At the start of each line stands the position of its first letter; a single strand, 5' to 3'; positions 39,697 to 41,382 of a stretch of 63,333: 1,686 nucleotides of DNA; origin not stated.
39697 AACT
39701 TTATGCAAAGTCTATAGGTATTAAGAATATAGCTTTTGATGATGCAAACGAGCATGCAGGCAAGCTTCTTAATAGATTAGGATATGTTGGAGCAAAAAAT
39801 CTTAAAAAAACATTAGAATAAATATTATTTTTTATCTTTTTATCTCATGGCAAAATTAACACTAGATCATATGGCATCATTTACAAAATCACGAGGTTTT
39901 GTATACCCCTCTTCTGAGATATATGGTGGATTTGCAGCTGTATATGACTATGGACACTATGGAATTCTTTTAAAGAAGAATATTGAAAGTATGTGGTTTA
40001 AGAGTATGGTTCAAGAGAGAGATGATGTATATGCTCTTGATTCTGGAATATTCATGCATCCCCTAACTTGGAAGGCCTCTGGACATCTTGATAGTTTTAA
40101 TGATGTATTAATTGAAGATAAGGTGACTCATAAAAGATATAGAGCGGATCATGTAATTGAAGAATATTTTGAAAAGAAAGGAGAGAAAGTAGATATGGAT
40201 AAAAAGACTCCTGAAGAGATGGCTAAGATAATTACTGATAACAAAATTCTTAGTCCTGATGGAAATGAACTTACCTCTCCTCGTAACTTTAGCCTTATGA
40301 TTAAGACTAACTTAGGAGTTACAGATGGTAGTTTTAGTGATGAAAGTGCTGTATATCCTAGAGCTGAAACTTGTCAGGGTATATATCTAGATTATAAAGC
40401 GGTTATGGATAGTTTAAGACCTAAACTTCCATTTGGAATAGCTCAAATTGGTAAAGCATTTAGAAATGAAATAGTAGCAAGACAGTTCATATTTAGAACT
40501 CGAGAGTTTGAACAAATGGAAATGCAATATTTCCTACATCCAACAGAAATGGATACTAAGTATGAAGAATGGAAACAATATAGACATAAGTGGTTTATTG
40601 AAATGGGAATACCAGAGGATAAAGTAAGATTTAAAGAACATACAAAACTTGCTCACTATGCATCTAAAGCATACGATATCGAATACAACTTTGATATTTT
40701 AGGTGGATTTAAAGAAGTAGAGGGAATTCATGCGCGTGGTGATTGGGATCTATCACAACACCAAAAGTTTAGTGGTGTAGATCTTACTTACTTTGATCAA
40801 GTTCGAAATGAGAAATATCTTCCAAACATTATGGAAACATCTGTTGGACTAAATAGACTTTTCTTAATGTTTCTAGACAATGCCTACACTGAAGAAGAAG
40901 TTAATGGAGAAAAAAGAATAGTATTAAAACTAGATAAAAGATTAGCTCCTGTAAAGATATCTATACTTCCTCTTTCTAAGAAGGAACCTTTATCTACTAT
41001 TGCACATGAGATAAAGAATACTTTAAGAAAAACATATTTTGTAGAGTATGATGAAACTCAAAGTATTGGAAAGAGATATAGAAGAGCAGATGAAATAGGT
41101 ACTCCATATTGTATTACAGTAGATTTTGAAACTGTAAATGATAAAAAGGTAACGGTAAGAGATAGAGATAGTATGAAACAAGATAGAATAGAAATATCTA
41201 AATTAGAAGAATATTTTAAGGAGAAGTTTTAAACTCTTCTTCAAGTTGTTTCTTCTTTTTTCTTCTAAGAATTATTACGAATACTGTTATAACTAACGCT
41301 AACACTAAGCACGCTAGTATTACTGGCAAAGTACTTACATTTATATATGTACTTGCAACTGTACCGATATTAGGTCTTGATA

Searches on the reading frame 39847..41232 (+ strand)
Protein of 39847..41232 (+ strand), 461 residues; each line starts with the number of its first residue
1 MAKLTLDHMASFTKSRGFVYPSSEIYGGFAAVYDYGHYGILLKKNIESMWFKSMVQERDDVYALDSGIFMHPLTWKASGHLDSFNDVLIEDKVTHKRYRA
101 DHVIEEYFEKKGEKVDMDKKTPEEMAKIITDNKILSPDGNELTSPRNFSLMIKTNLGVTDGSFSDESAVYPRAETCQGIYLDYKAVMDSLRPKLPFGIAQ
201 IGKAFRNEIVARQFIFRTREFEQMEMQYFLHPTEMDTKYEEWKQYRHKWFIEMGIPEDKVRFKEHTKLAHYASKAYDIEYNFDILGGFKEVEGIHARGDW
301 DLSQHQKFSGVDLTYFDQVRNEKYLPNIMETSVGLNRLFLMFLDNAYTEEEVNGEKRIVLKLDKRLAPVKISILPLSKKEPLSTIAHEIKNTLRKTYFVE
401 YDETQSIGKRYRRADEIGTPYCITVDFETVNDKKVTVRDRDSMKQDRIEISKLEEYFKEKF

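Call 7: search_protein_families(library=pfam, proteins=[window:39847-41232:+], max_evalue=0.1)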
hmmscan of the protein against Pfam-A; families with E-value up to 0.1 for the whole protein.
window:39847-41232:+ (461 aa): 2 families
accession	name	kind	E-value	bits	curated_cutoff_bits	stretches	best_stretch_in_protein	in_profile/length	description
PF03129.25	HGTP_anticodon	-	2.3e-22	79.4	21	1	371-460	2-94/94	Anticodon binding domain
PF00587.30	tRNA-synt_2b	-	3.5e-15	56.9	29.3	1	170-345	12-178/179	tRNA synthetase class II core domain (G, H, P, S and T)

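Call 17: find_related_loci(query=window:39847-41229:+, collection=genome_contigs, flank=3000)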
Query window:39847-41229:+ (461 aa) in genome_contigs; peptide patterns used: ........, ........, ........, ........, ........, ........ (x = any residue, [..] = any of these).
600 stretches matched a pattern (row limit reached: there are more); 598 encode a relative of the query (tblastn E <= 1e-3); the best 80 are kept; 80 distinct loci.
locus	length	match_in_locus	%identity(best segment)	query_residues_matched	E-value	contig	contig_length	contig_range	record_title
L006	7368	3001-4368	65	6-461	0e+0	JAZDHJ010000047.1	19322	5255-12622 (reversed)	MAG: Candidatus Uhrbacteria bacterium isolate MEGAHIT-group-0.317 k141_9269567, whole genome shotgun sequence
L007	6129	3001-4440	57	6-457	0e+0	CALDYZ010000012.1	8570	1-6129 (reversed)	MAG: Candidatus Dojkabacteria bacterium isolate N1_Bin_METABAT__250_sub_1 genome assembly, contig: c_000002500629, whole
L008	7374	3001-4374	59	5-461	0e+0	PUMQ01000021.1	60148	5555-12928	MAG: Candidatus Nealsonbacteria bacterium isolate B1Sed10_223R1 B1-Sed10-C235, whole genome shotgun sequence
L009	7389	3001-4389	59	6-461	0e+0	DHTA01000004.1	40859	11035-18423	MAG TPA_asm: Patescibacteria group bacterium UBA5272 UBA5272_contig_2948, whole genome shotgun sequence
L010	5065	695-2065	58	5-461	1e-179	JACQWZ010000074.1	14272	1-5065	MAG: Candidatus Kuenenbacteria bacterium isolate NC_groundwater_1502_Pr4_B-0.1um_29_5 SR1-18-B1_scaffold_318847, whole g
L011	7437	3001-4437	56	6-461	2e-176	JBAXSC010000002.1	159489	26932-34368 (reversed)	MAG: Candidatus Nomurabacteria bacterium isolate ELA599 MAG599_2, whole genome shotgun sequence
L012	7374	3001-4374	58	6-461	3e-175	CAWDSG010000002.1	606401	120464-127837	MAG: uncultured bacterium isolate MFD03726.bin.1.60 genome assembly, contig: contig_80216, whole genome shotgun sequence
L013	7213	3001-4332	58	1-442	3e-174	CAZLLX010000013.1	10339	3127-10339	MAG TPA_asm: uncultured Candidatus Saccharibacteria bacterium isolate SRP135725_co3_23 genome assembly, contig: NODE_766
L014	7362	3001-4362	54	5-461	1e-160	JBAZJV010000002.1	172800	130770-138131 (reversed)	MAG: Patescibacteria group bacterium isolate SO_2017_LW4_128 scaffold_278_c1_LW137-91_2017, whole genome shotgun sequenc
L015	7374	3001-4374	52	2-461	3e-158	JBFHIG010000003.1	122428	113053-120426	MAG: Candidatus Moraniibacteriota bacterium isolate Mix_sand07.2021.05.G.32 k141_438061_length_122428_cov_16.9731, whole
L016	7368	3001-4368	53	6-461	2e-157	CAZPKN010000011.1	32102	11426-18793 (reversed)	MAG TPA_asm: uncultured Gammaproteobacteria bacterium isolate binchicken_co212_18 genome assembly, contig: NODE_2012_len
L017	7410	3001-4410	52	5-459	3e-156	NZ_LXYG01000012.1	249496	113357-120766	Balneola sp. EhC07 A6_Contig2, whole genome shotgun sequence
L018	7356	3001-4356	53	6-460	1e-156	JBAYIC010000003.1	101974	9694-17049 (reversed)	MAG: Patescibacteria group bacterium isolate SO_2016_GW1_19 scaffold00463_OW334_2016, whole genome shotgun sequence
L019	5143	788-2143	53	6-459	2e-158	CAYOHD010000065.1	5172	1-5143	MAG TPA_asm: uncultured Bdellovibrionales bacterium isolate SRP257259_co1_152 genome assembly, contig: NODE_29015_length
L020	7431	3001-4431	51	5-461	5e-155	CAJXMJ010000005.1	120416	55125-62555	MAG TPA_asm: uncultured Aliifodinibius sp. isolate SRR6201609_bin.7_MetaBAT_v2.12.1_MAG genome assembly, contig: NODE_47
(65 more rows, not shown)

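Call 66: find_homologous_proteins(query=window:39847-41229:+, max_evalue=1e-100)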
Query window:39847-41229:+ (461 aa): 7990 proteins with E <= 1e-100 among 8000 candidates; the best 120 are listed.
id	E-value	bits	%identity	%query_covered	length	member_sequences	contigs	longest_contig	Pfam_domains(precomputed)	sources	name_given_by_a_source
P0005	0.0e+0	1053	100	100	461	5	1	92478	PF03129.26,PF00587.31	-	-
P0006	0.0e+0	1027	96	100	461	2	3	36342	PF03129.26,PF00587.31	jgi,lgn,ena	-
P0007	0.0e+0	1027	96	100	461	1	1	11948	PF03129.26,PF00587.31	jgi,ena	-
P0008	0.0e+0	1023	96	100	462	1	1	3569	PF03129.26,PF00587.31,PF28494.1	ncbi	-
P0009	0.0e+0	1019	96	100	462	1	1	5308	PF03129.26,PF00587.31,PF28494.1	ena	-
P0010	0.0e+0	1017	95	100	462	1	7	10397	PF03129.26,PF00587.31,PF28494.1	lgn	-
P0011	0.0e+0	1016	95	100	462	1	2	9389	PF03129.26,PF00587.31,PF28494.1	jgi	jgi:glycyl-tRNA synthetase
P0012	0.0e+0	1012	96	98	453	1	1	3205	PF03129.26,PF00587.31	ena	-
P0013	0.0e+0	1012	96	98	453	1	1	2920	PF03129.26,PF00587.31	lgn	-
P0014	0.0e+0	1010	95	100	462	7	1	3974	PF03129.26,PF00587.31,PF28494.1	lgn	-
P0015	3.7e-297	1003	94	100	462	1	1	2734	PF03129.26,PF00587.31,PF28494.1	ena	-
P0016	4.3e-295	996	93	100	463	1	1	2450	PF03129.26,PF00587.31,PF28494.1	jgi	jgi:glycyl-tRNA synthetase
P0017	7.4e-243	824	76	100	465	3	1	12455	PF03129.26,PF00587.31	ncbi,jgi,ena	ncbi:MAG: glycine--tRNA ligase [bacterium]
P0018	2.0e-218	744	69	100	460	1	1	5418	PF03129.26,PF00587.31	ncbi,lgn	-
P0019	1.9e-217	740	69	99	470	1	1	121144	PF03129.26,PF00587.31,PF28494.1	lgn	-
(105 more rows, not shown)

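Call 67: find_encoding_contigs(protein=P0017, flank=3000, max_places=2)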
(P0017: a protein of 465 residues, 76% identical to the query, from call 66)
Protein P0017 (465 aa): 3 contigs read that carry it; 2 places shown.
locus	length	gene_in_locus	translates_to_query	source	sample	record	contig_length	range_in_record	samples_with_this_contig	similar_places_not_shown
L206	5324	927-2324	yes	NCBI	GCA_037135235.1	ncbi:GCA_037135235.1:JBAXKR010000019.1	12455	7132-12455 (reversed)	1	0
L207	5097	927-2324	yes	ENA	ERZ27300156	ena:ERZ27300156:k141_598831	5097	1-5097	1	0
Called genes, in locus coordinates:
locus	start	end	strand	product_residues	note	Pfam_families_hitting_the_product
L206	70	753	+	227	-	PF13189:Cytidylate_kin2 (weak), PF13238:AAA_18 (weak)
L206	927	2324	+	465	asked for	PF00587:tRNA-synt_2b, PF03129:HGTP_anticodon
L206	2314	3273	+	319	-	PF01509:TruB_N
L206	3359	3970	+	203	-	PF07963:N_methyl (weak)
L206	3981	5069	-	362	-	PF03462:PCRF, PF00472:RF-1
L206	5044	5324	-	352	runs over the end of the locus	PF01933:CofD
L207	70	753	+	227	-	PF13189:Cytidylate_kin2 (weak), PF13238:AAA_18 (weak)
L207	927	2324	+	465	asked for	PF00587:tRNA-synt_2b, PF03129:HGTP_anticodon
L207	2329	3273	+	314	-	PF01509:TruB_N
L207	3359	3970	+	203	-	PF07963:N_methyl (weak)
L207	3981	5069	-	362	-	PF03462:PCRF, PF00472:RF-1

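Call 68: find_encoding_contigs(protein=P0018, flank=3000, max_places=2)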
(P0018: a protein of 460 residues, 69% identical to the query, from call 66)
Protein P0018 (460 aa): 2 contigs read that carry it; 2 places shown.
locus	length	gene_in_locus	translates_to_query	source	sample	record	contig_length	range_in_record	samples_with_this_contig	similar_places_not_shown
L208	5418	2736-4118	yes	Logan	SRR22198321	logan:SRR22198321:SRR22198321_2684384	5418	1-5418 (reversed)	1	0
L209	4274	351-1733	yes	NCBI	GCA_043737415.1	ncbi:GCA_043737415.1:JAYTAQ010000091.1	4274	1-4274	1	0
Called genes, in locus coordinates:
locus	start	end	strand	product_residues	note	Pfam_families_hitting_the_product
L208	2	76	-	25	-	?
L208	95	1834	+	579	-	PF07498:Rho_N (weak), PF07497:Rho_RNA_bind, PF00006:ATP-synt_ab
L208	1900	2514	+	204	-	PF00081:Sod_Fe_N, PF02777:Sod_Fe_C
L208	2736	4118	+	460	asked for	PF00587:tRNA-synt_2b, PF03129:HGTP_anticodon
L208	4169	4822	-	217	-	-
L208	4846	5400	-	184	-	-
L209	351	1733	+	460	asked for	PF00587:tRNA-synt_2b, PF03129:HGTP_anticodon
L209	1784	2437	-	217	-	-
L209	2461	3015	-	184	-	-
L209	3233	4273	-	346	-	?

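Call 69: find_encoding_contigs(protein=P0019, flank=3000, max_places=2)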
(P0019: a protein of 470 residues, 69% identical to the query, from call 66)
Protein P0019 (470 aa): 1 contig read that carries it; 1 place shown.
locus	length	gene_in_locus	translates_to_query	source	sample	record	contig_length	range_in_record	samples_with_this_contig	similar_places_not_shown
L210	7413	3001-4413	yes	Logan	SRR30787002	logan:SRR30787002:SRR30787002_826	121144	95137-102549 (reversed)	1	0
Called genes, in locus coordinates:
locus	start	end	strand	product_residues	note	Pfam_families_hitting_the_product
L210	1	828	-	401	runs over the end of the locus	PF00162:PGK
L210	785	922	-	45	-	-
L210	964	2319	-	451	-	PF02403:Seryl_tRNA_N, PF00587:tRNA-synt_2b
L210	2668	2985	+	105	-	-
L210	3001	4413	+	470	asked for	PF28494:GlyRS_ins_1 (faint), PF00587:tRNA-synt_2b, PF03129:HGTP_anticodon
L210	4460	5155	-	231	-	-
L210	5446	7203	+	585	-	-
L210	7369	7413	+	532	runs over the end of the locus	PF04294:VanW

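Call 73: find_encoding_contigs(protein=P0016, flank=3000, max_places=2)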
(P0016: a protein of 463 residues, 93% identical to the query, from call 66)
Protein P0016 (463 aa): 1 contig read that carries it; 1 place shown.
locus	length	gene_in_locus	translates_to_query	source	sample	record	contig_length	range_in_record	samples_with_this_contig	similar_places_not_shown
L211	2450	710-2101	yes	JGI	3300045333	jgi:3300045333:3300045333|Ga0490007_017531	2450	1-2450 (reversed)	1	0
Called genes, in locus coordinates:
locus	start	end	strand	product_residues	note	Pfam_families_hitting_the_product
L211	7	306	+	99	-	-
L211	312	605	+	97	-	PF18895:T4SS_pilin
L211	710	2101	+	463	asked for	PF28494:GlyRS_ins_1 (weak), PF00587:tRNA-synt_2b, PF03129:HGTP_anticodon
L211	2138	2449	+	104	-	?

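Call 74: find_encoding_contigs(protein=P0010, flank=3000, max_places=4)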
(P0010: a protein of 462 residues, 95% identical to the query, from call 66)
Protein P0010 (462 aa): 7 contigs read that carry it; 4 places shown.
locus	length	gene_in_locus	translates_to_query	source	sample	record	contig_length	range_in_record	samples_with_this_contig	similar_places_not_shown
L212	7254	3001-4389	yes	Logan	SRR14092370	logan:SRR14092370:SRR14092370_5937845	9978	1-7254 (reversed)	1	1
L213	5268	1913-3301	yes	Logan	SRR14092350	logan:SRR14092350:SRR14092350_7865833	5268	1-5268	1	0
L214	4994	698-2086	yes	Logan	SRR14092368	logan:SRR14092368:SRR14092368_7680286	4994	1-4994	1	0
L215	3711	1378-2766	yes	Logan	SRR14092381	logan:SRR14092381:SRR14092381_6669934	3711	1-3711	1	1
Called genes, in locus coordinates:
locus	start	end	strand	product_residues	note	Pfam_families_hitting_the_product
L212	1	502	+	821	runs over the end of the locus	PF01624:MutS_I, PF05188:MutS_II, PF05192:MutS_III, PF05190:MutS_IV, PF00488:MutS_V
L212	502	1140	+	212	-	PF11967:RecO_N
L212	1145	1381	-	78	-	-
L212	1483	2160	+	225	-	PF13189:Cytidylate_kin2 (weak), PF13207:AAA_17 (weak), PF13238:AAA_18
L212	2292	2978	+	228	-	-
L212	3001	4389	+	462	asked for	PF28494:GlyRS_ins_1 (faint), PF00587:tRNA-synt_2b, PF03129:HGTP_anticodon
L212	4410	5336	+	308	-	PF01522:Polysacc_deac_1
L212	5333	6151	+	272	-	PF01509:TruB_N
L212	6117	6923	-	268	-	PF02557:VanY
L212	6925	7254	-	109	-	?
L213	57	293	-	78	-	-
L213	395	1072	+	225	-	PF13189:Cytidylate_kin2 (weak), PF13207:AAA_17 (weak), PF13238:AAA_18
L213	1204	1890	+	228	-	-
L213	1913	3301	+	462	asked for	PF28494:GlyRS_ins_1 (faint), PF00587:tRNA-synt_2b, PF03129:HGTP_anticodon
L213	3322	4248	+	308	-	PF01522:Polysacc_deac_1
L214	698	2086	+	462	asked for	PF28494:GlyRS_ins_1 (faint), PF00587:tRNA-synt_2b, PF03129:HGTP_anticodon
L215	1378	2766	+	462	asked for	PF28494:GlyRS_ins_1 (faint), PF00587:tRNA-synt_2b, PF03129:HGTP_anticodon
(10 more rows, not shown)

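Call 86: search_protein_families(library=padloc, proteins=[L212:2292-2975:+], max_evalue=0.1)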
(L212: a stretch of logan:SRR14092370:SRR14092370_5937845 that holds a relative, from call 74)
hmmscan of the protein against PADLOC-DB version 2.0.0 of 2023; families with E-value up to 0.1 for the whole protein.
L212:2292-2975:+ (228 aa): 0 families

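Call 87: search_protein_families(library=ncbifam, proteins=[L212:2292-2975:+, L210:2668-2982:+], max_evalue=0.1)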
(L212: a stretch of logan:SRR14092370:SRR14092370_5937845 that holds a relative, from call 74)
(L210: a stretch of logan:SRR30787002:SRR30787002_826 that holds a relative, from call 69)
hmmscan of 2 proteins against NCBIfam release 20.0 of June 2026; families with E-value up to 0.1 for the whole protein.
L212:2292-2975:+ (228 aa): 0 families

L210:2668-2982:+ (105 aa): 0 families

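Call 90: find_encoding_contigs(protein=P0011, flank=1500, max_places=3)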
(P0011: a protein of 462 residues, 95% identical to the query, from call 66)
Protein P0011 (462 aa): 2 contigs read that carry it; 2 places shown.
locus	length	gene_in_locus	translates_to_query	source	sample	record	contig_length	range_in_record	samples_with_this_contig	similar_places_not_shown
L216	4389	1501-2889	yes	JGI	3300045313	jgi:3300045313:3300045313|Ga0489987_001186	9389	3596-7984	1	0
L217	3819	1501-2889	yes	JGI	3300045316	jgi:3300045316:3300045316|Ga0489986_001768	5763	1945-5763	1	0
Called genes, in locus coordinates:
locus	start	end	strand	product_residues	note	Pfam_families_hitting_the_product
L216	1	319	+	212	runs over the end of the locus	PF11967:RecO_N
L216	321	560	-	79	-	-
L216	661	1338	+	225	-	PF13189:Cytidylate_kin2 (weak), PF13207:AAA_17 (weak), PF13238:AAA_18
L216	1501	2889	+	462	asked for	PF28494:GlyRS_ins_1 (weak), PF00587:tRNA-synt_2b, PF03129:HGTP_anticodon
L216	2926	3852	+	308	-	PF01522:Polysacc_deac_1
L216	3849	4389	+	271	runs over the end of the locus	PF01509:TruB_N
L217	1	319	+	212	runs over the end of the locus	PF11967:RecO_N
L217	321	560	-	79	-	-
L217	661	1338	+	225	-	PF13189:Cytidylate_kin2 (weak), PF13207:AAA_17 (weak), PF13238:AAA_18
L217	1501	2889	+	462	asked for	PF28494:GlyRS_ins_1 (weak), PF00587:tRNA-synt_2b, PF03129:HGTP_anticodon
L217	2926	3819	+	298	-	?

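Call 91: find_encoding_contigs(protein=P0014, flank=1500, max_places=3)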
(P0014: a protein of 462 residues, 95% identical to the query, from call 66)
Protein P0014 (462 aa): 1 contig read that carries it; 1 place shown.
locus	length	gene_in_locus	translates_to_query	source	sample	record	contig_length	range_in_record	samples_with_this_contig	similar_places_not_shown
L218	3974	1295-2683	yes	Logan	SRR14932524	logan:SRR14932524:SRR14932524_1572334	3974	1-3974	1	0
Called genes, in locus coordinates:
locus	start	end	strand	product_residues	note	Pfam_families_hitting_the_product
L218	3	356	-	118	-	?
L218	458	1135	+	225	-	PF13189:Cytidylate_kin2, PF13207:AAA_17 (weak), PF13238:AAA_18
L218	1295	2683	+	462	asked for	PF28494:GlyRS_ins_1 (faint), PF00587:tRNA-synt_2b, PF03129:HGTP_anticodon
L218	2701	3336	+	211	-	-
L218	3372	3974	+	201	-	?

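Call 92: find_encoding_contigs(protein=P0008, flank=1500, max_places=3)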
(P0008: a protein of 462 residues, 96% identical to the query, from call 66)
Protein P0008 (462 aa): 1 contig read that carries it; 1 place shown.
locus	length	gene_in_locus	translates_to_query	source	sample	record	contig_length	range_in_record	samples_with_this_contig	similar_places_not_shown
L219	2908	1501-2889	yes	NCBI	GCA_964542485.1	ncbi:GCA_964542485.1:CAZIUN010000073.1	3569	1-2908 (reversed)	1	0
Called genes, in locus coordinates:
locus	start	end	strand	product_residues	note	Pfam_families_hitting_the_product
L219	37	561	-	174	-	-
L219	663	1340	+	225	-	PF13189:Cytidylate_kin2 (weak), PF13207:AAA_17 (weak), PF13238:AAA_18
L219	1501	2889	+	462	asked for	PF28494:GlyRS_ins_1 (faint), PF00587:tRNA-synt_2b, PF03129:HGTP_anticodon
